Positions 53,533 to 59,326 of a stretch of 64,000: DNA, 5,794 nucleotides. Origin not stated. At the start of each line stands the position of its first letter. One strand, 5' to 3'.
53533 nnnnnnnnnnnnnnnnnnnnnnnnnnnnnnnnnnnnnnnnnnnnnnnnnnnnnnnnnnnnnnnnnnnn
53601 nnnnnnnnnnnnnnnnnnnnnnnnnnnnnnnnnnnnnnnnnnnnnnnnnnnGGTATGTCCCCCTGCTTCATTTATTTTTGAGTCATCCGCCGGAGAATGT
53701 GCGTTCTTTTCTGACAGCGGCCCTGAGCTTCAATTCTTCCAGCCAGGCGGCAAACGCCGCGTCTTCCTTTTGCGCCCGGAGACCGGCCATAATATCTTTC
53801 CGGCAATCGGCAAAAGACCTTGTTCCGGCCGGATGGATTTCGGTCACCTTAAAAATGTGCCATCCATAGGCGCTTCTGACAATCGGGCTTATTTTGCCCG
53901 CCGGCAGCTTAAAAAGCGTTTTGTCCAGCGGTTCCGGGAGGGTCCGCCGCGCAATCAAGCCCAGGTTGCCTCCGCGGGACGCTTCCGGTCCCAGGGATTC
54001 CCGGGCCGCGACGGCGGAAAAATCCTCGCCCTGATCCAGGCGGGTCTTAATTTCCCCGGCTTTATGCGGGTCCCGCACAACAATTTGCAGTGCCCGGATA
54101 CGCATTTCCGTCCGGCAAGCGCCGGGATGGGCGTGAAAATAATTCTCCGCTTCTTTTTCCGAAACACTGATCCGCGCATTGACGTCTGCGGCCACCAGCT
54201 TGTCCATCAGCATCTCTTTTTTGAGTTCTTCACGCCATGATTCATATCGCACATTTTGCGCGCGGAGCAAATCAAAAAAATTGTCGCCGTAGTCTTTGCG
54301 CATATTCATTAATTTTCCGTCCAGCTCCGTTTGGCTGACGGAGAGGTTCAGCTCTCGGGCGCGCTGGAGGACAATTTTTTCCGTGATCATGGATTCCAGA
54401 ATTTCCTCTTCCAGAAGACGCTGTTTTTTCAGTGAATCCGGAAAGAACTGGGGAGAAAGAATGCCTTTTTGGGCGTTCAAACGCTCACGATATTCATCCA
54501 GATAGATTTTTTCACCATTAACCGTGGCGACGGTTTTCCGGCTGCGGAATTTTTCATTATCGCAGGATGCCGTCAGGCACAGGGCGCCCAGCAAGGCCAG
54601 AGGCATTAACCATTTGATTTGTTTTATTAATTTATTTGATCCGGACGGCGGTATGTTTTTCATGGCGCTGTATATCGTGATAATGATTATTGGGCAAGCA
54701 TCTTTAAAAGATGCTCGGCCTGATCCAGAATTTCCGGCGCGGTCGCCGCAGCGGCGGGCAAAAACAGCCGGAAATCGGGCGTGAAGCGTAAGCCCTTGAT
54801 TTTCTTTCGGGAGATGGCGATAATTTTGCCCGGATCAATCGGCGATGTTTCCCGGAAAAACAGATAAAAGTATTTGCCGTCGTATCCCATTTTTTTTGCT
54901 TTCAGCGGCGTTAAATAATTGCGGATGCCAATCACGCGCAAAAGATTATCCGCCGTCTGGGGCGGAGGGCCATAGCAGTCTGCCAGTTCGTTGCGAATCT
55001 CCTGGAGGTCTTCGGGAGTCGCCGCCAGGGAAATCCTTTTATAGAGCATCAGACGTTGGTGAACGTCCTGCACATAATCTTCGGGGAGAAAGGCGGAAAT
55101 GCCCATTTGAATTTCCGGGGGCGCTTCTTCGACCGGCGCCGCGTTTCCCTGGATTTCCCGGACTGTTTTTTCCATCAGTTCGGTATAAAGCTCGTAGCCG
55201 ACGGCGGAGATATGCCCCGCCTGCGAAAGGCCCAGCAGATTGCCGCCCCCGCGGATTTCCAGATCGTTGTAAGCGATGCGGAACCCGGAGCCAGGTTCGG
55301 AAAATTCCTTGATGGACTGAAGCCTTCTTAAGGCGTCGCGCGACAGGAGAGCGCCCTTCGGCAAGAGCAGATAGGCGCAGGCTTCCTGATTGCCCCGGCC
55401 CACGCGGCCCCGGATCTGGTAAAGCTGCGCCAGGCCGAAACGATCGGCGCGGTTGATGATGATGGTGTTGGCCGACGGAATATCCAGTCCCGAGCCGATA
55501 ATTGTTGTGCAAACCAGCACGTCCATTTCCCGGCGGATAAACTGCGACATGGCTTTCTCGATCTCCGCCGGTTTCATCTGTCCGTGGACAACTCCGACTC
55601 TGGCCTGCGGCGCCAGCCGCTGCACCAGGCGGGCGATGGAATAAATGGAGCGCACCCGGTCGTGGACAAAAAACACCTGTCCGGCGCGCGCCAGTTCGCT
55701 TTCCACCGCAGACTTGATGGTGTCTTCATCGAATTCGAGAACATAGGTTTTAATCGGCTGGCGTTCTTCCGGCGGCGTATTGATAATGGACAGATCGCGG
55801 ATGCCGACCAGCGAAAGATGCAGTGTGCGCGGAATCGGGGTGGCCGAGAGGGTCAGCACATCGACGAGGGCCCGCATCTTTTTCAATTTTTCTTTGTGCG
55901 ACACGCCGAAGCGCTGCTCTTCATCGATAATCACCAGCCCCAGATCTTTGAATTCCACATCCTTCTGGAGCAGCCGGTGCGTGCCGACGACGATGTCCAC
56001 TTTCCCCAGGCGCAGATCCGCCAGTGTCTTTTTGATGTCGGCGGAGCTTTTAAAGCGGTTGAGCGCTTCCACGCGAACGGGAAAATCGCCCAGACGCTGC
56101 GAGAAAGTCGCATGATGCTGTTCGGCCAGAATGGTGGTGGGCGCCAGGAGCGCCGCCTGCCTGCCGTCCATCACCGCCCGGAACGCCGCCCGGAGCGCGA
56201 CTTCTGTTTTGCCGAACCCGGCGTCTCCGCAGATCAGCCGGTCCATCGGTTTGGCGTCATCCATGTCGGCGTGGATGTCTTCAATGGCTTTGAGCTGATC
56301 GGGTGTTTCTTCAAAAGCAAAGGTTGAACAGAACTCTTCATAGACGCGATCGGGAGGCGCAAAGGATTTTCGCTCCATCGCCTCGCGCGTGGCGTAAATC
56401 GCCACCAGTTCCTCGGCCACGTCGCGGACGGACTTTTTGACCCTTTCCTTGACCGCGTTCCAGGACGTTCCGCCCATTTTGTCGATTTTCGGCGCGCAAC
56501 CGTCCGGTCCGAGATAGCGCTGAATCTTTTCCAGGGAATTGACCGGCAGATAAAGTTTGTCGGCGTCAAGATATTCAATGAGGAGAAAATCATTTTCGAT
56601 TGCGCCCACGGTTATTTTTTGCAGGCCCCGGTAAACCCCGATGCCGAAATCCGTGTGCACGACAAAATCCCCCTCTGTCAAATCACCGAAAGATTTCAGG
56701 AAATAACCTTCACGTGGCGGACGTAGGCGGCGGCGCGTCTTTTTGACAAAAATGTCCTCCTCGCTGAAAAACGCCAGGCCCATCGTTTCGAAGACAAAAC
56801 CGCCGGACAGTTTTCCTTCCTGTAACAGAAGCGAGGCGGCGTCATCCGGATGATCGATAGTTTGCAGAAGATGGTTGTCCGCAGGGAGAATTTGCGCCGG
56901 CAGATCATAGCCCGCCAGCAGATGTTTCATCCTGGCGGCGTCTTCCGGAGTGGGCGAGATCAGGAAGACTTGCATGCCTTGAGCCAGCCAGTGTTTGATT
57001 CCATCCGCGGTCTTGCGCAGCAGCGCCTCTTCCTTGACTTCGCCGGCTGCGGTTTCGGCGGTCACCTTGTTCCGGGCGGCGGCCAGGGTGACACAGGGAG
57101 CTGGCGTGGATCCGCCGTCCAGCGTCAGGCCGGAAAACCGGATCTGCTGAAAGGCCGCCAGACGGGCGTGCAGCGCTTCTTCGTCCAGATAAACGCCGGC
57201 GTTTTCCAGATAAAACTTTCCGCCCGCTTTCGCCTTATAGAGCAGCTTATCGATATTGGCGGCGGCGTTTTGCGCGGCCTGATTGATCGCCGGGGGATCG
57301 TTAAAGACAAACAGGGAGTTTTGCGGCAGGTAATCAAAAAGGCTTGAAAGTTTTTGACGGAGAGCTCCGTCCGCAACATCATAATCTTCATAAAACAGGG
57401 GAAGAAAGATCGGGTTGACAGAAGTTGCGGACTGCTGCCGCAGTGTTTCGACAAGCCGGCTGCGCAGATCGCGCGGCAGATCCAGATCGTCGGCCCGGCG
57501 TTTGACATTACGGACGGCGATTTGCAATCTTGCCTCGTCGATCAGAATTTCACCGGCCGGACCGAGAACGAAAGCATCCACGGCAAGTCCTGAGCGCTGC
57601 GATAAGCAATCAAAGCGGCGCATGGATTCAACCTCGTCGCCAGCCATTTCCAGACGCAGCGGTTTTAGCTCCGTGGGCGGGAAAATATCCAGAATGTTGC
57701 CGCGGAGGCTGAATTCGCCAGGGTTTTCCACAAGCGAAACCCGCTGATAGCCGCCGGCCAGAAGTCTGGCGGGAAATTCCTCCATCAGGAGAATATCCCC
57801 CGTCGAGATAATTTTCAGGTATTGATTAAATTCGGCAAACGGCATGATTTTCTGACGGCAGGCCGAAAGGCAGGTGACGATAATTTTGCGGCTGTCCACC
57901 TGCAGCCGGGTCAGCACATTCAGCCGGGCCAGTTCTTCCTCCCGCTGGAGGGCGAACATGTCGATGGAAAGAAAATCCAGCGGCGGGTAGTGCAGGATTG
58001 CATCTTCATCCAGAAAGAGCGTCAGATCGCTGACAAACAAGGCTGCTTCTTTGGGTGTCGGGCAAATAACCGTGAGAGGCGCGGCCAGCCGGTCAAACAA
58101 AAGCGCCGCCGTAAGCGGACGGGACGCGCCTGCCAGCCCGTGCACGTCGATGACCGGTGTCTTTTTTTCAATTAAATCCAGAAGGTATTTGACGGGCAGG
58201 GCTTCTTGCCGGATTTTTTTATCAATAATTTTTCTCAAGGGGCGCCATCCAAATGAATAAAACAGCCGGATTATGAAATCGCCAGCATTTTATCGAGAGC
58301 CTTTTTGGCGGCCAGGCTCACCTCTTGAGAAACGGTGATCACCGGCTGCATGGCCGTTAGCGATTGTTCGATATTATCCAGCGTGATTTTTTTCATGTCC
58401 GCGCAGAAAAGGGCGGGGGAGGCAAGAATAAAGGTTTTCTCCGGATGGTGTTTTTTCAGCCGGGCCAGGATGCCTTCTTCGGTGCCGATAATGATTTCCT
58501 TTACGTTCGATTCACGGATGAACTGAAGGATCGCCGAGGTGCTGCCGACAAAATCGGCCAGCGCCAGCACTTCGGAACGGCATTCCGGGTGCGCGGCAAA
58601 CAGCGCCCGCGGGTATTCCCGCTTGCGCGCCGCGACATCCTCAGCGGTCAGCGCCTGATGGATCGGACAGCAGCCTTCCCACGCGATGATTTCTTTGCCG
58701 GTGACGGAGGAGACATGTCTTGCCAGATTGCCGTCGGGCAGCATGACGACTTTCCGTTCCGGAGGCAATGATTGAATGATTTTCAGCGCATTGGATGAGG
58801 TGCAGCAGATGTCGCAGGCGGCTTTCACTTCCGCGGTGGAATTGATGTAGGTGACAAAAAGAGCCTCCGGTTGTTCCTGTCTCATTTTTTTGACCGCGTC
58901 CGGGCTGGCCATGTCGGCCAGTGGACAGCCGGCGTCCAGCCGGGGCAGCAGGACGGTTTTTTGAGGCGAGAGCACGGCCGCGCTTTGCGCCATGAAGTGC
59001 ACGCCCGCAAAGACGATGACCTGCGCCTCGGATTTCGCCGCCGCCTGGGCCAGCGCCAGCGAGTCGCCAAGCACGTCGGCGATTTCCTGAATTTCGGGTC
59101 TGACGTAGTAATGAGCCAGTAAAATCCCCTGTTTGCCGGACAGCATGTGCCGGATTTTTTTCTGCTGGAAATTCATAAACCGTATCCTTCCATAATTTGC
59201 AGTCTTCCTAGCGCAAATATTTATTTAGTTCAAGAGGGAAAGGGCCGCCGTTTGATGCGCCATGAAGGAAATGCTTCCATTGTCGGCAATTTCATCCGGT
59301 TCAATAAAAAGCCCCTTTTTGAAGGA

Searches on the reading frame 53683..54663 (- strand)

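Call 7: search_protein_families(library=pfam, proteins=[window:53683-54663:-], max_evalue=0.001)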
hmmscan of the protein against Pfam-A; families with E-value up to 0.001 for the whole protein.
window:53683-54663:- (326 aa): 6 families
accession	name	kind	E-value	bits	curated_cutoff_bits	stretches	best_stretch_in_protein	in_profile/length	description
PF13624.11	SurA_N_3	-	2e-18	67.2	27.2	1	39-156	33-161/162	SurA-like N-terminal domain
PF13145.12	Rotamase_2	-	6.5e-18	66.1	27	1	167-288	1-120/121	PPIC-type PPIASE domain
PF00639.27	Rotamase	-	2.4e-17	64.1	21.7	1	201-274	21-96/97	PPIC-type PPIASE domain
PF13623.11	SurA_N_2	-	1.8e-13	51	28.5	1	31-120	29-121/145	SurA-like N-terminal domain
PF13616.12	Rotamase_3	-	6e-13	49.8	22.5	1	200-275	38-114/116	PPIC-type PPIASE domain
PF09312.16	SurA_N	-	1.2e-09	38.8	30.8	1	44-156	4-117/118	SurA N-terminal domain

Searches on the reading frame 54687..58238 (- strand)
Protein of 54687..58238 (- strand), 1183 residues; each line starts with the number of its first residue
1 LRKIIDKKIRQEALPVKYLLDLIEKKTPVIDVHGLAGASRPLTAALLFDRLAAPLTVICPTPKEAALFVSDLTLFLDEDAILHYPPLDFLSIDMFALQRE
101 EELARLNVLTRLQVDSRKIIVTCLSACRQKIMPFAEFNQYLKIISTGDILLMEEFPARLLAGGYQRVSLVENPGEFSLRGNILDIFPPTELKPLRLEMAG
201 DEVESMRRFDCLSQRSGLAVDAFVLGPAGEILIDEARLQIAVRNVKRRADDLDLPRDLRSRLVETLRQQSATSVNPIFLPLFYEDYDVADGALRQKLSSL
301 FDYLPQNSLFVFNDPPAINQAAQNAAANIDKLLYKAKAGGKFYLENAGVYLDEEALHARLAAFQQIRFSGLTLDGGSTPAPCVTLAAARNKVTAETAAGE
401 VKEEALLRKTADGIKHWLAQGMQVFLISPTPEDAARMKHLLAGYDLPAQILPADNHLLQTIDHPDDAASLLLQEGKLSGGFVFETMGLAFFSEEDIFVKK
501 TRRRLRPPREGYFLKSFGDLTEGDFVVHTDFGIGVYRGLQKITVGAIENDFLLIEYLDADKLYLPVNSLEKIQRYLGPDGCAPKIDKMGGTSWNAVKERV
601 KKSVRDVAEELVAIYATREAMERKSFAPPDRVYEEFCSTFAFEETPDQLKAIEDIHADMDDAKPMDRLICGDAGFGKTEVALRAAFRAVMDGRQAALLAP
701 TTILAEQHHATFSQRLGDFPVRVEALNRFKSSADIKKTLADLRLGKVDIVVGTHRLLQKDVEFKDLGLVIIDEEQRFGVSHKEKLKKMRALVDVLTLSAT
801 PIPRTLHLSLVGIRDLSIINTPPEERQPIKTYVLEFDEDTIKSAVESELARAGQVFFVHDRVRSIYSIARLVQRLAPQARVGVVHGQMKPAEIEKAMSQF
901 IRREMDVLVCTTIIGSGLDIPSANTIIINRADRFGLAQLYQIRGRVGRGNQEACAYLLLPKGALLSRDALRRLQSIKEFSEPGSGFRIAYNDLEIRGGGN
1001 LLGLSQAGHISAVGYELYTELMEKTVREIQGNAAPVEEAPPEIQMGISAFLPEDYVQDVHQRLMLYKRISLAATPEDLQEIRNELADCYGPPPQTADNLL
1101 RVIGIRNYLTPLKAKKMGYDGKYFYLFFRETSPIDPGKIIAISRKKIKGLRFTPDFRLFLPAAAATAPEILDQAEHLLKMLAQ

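Call 7: search_protein_families(library=pfam, proteins=[window:54687-58238:-], max_evalue=0.001)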
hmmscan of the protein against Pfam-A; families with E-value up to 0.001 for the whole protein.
window:54687-58238:- (1183 aa): 5 families
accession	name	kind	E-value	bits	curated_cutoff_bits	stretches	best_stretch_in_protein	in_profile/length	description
PF00270.35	DEAD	-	6.5e-25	88.2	26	1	645-805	1-163/167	DEAD/DEAH box helicase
PF03461.20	TRCF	-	9.1e-23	80.9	25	1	1046-1138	2-94/95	TRCF domain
PF17757.6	UvrB_inter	-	3.5e-19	69.2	22.9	1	144-228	3-88/91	UvrB interaction domain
PF00271.37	Helicase_C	-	6.5e-19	68.6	23.5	1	849-949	12-109/110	Helicase conserved C-terminal domain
PF02559.22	CarD_TRCF_RID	-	3.1e-18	66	23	1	520-576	1-57/57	CarD-like/TRCF RID domain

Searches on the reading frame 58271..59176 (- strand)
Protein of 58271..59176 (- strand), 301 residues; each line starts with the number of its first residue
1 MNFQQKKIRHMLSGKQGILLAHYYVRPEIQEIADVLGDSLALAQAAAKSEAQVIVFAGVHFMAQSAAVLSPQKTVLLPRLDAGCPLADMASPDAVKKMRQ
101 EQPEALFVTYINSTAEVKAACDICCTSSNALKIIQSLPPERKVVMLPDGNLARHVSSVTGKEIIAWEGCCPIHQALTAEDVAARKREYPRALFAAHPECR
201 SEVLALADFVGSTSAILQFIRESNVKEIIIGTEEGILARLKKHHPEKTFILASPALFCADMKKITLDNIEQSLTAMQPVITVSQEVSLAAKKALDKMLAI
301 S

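Call 7: search_protein_families(library=pfam, proteins=[window:58271-59176:-], max_evalue=0.001)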
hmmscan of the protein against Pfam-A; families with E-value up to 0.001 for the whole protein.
window:58271-59176:- (301 aa): 1 family
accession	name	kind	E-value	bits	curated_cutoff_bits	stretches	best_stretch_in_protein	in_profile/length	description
PF02445.21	NadA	-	3.8e-114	381.2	27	1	7-299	2-295/295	Quinolinate synthetase A protein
